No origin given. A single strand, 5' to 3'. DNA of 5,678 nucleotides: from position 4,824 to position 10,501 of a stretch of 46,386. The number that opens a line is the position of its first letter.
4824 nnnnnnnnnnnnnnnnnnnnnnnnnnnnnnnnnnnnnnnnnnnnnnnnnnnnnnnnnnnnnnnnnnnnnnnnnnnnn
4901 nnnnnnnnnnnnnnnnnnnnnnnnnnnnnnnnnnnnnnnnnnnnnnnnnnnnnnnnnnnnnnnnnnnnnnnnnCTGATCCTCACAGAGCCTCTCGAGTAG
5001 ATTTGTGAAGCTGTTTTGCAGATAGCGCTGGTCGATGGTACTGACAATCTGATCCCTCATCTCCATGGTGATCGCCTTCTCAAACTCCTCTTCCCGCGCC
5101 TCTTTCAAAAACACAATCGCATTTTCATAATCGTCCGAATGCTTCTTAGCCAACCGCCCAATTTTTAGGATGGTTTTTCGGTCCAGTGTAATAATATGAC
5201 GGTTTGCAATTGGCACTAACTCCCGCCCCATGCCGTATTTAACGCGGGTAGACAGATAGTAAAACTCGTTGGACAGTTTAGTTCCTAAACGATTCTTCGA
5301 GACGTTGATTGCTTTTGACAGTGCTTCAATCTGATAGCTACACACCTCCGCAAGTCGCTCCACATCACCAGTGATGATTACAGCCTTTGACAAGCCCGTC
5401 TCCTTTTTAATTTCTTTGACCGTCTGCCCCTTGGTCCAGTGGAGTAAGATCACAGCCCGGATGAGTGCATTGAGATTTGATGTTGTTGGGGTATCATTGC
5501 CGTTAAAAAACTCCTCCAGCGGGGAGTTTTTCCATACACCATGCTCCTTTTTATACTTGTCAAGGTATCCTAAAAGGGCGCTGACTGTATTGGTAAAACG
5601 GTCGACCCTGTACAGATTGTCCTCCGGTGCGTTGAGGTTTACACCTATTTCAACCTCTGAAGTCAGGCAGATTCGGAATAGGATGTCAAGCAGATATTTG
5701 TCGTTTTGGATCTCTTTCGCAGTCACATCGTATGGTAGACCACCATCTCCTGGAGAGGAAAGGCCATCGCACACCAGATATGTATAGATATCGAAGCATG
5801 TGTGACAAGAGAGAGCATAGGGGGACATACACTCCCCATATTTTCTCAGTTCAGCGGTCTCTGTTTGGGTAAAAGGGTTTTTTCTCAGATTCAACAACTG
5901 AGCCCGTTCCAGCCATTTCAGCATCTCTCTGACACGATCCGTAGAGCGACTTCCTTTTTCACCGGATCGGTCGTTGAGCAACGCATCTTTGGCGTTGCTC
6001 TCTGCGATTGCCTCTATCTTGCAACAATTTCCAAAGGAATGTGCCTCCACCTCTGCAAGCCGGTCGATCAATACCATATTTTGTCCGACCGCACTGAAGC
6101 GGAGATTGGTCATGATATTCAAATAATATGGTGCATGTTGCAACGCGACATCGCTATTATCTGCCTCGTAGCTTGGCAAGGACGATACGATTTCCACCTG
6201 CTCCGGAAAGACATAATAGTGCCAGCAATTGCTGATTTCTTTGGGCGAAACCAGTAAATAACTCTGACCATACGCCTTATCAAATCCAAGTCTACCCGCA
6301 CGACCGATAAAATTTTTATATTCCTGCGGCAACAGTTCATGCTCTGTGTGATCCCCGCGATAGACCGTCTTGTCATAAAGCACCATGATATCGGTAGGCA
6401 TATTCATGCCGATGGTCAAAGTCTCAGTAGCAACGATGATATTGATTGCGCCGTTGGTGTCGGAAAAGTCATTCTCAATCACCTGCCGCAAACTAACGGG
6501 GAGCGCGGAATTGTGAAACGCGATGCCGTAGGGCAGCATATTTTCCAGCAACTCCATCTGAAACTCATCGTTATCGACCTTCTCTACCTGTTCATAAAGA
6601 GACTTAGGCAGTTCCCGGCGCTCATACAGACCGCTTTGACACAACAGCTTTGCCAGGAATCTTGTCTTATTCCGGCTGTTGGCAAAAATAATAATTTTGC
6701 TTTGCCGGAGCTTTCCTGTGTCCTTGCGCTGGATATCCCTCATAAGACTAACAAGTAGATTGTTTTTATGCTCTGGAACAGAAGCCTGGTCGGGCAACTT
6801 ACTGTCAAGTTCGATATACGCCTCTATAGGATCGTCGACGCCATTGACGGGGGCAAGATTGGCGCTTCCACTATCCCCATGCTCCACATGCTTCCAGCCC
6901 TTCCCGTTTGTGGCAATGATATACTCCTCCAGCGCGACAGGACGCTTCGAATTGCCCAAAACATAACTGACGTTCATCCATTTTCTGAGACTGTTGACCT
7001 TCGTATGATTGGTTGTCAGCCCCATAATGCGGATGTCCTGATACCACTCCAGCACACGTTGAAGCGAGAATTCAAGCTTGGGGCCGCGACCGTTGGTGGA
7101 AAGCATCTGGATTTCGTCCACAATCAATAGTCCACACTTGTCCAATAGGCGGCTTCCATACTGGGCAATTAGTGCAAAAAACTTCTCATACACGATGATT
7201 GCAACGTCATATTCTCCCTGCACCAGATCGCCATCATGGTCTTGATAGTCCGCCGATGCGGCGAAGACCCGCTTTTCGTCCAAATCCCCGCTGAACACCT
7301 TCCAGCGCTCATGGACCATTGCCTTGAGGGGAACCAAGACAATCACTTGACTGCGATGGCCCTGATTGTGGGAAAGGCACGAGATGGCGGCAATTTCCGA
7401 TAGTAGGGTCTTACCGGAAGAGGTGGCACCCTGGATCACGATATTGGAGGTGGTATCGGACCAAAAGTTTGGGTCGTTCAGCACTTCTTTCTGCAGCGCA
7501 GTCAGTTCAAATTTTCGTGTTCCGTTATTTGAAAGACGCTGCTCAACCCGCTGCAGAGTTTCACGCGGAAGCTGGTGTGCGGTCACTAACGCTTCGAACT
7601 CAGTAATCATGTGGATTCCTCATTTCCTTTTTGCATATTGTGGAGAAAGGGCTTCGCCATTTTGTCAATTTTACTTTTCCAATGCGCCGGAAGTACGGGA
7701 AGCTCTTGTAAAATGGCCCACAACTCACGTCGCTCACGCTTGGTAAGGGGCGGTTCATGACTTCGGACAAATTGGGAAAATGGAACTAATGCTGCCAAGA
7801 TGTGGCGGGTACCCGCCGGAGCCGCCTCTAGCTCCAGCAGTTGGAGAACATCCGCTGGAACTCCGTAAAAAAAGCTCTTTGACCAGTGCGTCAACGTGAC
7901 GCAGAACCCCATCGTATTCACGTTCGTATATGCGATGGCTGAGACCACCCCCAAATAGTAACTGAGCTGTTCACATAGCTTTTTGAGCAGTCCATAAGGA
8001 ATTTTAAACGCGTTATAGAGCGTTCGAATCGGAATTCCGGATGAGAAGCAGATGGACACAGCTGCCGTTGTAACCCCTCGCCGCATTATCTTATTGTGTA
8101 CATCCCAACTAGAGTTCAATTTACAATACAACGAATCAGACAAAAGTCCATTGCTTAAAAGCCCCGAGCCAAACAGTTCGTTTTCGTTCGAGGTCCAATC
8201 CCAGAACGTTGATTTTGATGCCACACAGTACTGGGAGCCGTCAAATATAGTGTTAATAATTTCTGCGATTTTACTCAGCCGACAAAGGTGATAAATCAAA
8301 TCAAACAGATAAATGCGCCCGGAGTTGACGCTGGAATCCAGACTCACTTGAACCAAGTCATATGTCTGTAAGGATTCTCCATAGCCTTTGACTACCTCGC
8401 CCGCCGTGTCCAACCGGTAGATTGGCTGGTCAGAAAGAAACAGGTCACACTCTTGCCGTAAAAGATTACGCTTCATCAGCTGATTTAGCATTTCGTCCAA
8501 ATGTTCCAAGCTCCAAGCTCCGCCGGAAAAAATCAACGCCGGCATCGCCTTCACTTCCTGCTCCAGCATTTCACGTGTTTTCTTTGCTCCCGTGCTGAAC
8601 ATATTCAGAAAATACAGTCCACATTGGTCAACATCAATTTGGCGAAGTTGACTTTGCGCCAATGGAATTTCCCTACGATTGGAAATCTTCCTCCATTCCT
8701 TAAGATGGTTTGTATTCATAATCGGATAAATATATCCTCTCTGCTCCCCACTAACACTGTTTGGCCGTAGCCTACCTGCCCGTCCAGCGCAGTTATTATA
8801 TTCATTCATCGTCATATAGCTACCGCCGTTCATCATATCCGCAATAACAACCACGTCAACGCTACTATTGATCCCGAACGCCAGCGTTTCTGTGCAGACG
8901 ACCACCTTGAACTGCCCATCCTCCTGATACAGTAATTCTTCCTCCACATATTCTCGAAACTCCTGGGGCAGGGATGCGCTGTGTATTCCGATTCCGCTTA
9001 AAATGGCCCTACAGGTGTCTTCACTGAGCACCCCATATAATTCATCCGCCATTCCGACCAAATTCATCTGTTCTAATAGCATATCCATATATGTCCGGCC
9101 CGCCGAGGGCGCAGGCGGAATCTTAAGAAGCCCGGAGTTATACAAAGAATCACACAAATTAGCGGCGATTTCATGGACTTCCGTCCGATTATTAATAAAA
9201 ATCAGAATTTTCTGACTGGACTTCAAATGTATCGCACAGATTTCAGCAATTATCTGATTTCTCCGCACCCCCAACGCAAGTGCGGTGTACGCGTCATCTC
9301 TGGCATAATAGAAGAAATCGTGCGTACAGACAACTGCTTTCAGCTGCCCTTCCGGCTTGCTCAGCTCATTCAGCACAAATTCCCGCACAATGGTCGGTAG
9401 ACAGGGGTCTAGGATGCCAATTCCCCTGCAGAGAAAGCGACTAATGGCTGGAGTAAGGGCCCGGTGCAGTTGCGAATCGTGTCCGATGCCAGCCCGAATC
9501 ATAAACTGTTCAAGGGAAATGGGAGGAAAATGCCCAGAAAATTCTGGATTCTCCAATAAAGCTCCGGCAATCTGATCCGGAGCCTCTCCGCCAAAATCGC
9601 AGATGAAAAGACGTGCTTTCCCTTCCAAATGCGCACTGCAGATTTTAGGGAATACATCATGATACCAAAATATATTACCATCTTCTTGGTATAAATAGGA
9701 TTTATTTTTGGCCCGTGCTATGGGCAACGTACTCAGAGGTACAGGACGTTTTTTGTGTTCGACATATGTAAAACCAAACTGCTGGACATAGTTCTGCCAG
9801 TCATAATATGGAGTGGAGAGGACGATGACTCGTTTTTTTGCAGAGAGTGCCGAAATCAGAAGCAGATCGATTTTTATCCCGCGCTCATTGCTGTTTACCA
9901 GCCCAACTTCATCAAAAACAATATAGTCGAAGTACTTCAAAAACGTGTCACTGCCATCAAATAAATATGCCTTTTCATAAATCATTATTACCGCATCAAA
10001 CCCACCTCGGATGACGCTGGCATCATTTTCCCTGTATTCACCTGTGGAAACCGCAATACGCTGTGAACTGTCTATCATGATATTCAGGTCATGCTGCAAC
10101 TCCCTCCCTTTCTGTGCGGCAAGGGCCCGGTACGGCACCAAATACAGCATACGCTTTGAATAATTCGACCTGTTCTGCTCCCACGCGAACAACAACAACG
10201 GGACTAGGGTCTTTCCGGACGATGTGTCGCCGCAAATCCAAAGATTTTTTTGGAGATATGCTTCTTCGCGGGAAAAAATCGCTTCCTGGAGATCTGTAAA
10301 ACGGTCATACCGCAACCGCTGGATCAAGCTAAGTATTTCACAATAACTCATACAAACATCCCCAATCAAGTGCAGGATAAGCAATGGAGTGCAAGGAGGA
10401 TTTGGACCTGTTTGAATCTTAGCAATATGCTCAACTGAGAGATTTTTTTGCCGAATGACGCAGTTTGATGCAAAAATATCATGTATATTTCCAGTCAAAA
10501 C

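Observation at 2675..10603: Candidate undescribed defence operon: two Hel308/Ski2-like helicases, one fused to a TIR-like domain, plus a 2TM-Macro (Thoeris II ThsA-like) effector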

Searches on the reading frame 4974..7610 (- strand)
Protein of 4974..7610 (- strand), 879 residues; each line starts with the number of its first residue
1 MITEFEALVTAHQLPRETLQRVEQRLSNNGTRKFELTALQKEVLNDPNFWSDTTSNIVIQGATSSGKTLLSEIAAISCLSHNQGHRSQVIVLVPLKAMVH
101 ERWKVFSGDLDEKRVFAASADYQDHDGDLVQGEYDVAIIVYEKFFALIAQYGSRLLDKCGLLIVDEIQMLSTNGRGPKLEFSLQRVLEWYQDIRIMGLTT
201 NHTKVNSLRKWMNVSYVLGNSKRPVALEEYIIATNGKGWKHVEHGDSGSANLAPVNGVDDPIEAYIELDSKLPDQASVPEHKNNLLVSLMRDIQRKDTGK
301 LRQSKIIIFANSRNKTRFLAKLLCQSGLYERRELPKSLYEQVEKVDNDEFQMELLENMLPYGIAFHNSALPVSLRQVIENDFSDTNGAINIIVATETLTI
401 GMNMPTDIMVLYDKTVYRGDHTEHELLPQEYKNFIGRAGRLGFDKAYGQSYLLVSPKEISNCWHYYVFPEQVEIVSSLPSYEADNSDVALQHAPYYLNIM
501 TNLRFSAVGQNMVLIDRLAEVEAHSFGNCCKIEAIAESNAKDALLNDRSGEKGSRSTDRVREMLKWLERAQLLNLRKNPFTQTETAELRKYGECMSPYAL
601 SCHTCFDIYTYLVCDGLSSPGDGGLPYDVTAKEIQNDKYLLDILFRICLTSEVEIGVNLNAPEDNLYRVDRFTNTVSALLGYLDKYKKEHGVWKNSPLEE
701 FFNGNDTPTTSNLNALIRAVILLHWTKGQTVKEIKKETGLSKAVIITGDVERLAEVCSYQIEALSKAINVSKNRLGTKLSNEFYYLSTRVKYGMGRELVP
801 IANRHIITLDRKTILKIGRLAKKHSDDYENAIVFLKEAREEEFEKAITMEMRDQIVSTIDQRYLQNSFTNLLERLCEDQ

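Call 49: search_solved_structures(query=window:4974-7610:-, max_evalue=0.00001)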
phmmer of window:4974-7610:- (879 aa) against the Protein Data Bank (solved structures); distinct sequences matched with E-value up to 0.00001: 52.
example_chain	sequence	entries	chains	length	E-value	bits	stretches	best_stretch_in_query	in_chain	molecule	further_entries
8alz_B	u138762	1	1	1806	2.1e-32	115.3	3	53-233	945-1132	Activating signal cointegrator 1 complex subunit 3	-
2zj2_A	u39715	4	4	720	1.4e-30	109.2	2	55-232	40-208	Putative ski2-type helicase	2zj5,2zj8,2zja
2p6r_A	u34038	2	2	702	7.1e-30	106.9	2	55-232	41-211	afUHEL308 HELICASE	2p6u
2va8_A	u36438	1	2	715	8.4e-30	106.7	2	303-480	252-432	SKI2-TYPE HELICASE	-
6qdv_B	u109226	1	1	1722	1.3e-28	102.7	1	303-479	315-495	U5 small nuclear ribonucleoprotein 200 kDa helicase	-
4f91_B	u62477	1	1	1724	1.3e-28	102.7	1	303-479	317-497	U5 small nuclear ribonucleoprotein 200 kDa helicase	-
4f92_B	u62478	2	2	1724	1.4e-28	102.7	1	303-479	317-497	U5 small nuclear ribonucleoprotein 200 kDa helicase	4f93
5urj_A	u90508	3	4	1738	1.4e-28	102.6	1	303-479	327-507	U5 small nuclear ribonucleoprotein 200 kDa helicase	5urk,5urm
4kit_B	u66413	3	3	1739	1.4e-28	102.6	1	303-479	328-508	U5 small nuclear ribonucleoprotein 200 kDa helicase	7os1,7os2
6s8q_B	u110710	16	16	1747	1.4e-28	102.6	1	303-479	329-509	U5 small nuclear ribonucleoprotein 200 kDa helicase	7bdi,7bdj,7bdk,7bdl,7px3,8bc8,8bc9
6s9i_B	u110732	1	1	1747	1.7e-28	102.3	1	303-479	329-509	U5 small nuclear ribonucleoprotein 200 kDa helicase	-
6s8o_B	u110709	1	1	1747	3.2e-28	101.4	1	303-479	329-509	U5 small nuclear ribonucleoprotein 200 kDa helicase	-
3jcr_C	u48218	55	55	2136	4e-28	101.1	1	303-479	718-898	hBrr2 | U5 small nuclear ribonucleoprotein 200 kDa helicase | Brr2, U5 small nuclear ribonucleoprotein 200 kDa helicase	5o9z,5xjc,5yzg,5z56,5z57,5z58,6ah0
9b15_A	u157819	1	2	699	2e-27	98.8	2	55-232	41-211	ATP-dependent DNA helicase Hel308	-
7zpq_CA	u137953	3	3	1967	8.7e-26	93.4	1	52-231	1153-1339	SLH1 isoform 1 | RQC trigger complex helicase SLH1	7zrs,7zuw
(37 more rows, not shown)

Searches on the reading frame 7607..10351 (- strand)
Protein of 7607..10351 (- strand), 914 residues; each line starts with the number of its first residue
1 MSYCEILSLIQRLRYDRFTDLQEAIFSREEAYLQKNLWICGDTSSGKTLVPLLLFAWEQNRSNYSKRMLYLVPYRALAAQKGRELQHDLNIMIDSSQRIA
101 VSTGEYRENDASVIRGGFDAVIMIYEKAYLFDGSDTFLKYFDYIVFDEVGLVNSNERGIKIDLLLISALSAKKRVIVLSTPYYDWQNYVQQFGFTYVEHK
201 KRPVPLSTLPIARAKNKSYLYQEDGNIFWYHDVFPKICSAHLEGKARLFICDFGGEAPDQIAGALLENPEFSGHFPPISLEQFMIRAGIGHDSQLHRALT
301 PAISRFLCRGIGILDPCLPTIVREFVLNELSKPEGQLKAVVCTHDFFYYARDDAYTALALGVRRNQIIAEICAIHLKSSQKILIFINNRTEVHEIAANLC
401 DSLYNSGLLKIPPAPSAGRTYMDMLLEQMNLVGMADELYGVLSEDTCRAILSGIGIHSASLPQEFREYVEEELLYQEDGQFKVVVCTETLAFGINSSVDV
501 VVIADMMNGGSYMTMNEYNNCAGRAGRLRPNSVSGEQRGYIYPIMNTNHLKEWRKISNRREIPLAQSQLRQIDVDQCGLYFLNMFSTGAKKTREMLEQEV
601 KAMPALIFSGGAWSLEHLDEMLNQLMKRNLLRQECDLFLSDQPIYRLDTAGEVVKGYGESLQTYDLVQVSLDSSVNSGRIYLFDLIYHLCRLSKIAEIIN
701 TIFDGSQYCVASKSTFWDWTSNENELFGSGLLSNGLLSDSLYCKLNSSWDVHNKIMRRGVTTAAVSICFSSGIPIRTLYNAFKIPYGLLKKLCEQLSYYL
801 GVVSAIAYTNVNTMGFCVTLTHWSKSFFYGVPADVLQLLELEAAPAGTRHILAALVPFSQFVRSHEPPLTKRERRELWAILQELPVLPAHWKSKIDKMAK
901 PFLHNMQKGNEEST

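Call 6: search_protein_families(library=pfam, proteins=[window:7607-10351:-], max_evalue=1)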
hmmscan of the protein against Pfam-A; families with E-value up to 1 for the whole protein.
window:7607-10351:- (914 aa): 3 families
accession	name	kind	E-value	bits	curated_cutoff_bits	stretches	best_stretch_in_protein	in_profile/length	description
PF00270.35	DEAD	-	2.6e-15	57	26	1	30-179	10-157/167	DEAD/DEAH box helicase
PF00271.37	Helicase_C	-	4.6e-08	33.7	23.5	1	456-528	45-109/110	Helicase conserved C-terminal domain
PF04851.21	ResIII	-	0.00024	21.5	22.5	1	32-149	21-134/164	Type III restriction enzyme, res subunit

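Call 7: search_protein_families(library=padloc, proteins=[window:7607-10351:-], max_evalue=1)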
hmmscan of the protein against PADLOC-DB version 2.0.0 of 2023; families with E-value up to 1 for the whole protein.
window:7607-10351:- (914 aa): 33 families (the best 25 are shown)
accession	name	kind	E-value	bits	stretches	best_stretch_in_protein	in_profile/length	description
PDLC00194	HamB1|HamB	-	3.1e-22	76.3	2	447-528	555-639/995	DEAD-box helicase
PDLC00174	HamB1|HamB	-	1.2e-21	74.4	2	376-528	556-695/1163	DEAD-box helicase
PDLC04531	PDC-M23B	-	9.4e-20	68.3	2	365-533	555-705/1060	-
PDLC00186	HamB1|HamB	-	4.2e-19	66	2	448-529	443-522/864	DEAD-box helicase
PDLC00200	HamB2|HamB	-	1.4e-18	64.3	2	449-568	443-555/865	DEAD-box helicase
PDLC00192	HamB1|HamB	-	3.4e-18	62.7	2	444-583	574-704/1104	DEAD-box helicase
PDLC00190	HamB1|HamB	-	3.6e-17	60.1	2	371-532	372-508/866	DEAD-box helicase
PDLC00176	HamB1|HamB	-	3.9e-17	59.6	2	449-571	424-539/845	DEAD-box helicase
PDLC00185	HamB1|HamB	-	5e-17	59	2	450-530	439-516/871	DEAD-box helicase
PDLC04532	PDC-M23B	-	1.9e-16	57.3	2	449-533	634-719/817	-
PDLC00188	HamB1|HamB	-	4.2e-16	56.2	2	365-527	493-644/1037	DEAD-box helicase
PDLC00199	HamB2|HamB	-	5.1e-16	55.9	2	449-528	431-507/841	DEAD-box helicase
PDLC00187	HamB1|HamB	-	6.9e-16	55.7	2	449-530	430-509/851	DEAD-box helicase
PDLC00180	HamB1|HamB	-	3e-12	43.9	1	447-529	347-426/709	DEAD-box helicase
PDLC00201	HamB2|HamB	-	3.1e-12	43.7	1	448-529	350-428/721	DEAD-box helicase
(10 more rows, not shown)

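Call 50: search_solved_structures(query=window:7610-10351:-, max_evalue=0.00001)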
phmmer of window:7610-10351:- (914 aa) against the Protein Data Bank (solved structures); distinct sequences matched with E-value up to 0.00001: 34.
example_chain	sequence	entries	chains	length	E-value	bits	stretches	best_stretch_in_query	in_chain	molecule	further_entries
9b15_A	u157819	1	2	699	9.9e-19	69.9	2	29-206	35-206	ATP-dependent DNA helicase Hel308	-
2p6r_A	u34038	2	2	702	9.4e-17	63.4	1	29-206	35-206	afUHEL308 HELICASE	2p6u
2zj2_A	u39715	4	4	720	2.7e-15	58.6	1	34-204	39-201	Putative ski2-type helicase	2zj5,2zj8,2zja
2va8_A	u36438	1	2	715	2.1e-13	52.3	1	36-217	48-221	SKI2-TYPE HELICASE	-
4a4z_A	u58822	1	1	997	2.8e-12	48.6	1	22-208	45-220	ANTIVIRAL HELICASE SKI2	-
4buj_A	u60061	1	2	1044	3.4e-12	48.3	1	22-208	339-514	ANTIVIRAL HELICASE SKI2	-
5mc6_h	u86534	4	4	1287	5.6e-12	47.6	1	22-208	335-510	Antiviral helicase SKI2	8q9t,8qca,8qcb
8qcf_M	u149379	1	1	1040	8.6e-12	47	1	22-208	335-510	Antiviral helicase SKI2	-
7zpq_CA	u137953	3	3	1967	3.4e-11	45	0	450-505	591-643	SLH1 isoform 1 | RQC trigger complex helicase SLH1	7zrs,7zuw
7ujb_A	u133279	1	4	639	3.8e-11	44.8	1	35-220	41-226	DEAD/DEAH box RNA helicase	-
9g8r_A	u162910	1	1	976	1.2e-10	43.2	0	35-208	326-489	Superkiller complex protein 2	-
7qdr_A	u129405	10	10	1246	2.1e-10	42.4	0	35-208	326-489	Helicase SKI2W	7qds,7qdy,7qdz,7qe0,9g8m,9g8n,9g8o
8alz_B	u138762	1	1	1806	5.1e-10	41.1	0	377-506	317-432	Activating signal cointegrator 1 complex subunit 3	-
8vx9_B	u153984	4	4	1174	1.2e-09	39.9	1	377-547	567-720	HamB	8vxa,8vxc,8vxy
4u4c_A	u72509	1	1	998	2.1e-08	35.8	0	451-528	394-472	ATP-dependent RNA helicase DOB1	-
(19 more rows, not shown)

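Call 85: search_protein_families(library=ncbifam, proteins=[window:7607-10351:-], max_evalue=0.001)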
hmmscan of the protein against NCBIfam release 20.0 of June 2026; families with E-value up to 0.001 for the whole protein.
window:7607-10351:- (914 aa): 6 families
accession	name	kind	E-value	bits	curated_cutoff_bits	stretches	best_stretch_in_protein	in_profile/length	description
NF002654.0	PRK02362.1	equivalog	1.9e-23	82.7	887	2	34-206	39-205/739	ATP-dependent DNA helicase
NF040935.1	helicase_Hel308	equivalog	2.6e-22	78.8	1200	2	34-219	42-218/704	ATP-dependent DNA helicase Hel308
NF002251.0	PRK01172.1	equivalog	4.2e-21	74.8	891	2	30-209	33-206/674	ATP-dependent DNA helicase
NF001308.0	PRK00254.1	equivalog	1.1e-20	73.5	1216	2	32-230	37-223/720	ATP-dependent DNA helicase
TIGR04121.1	DEXH_lig_assoc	equivalog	1.8e-11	42.5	850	2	452-502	277-325/804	ligase-associated DNA damage response DEXH box helicase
NF010338.0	PRK13767.1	equivalog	3.8e-05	22.1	849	0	453-503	317-365/877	ATP-dependent helicase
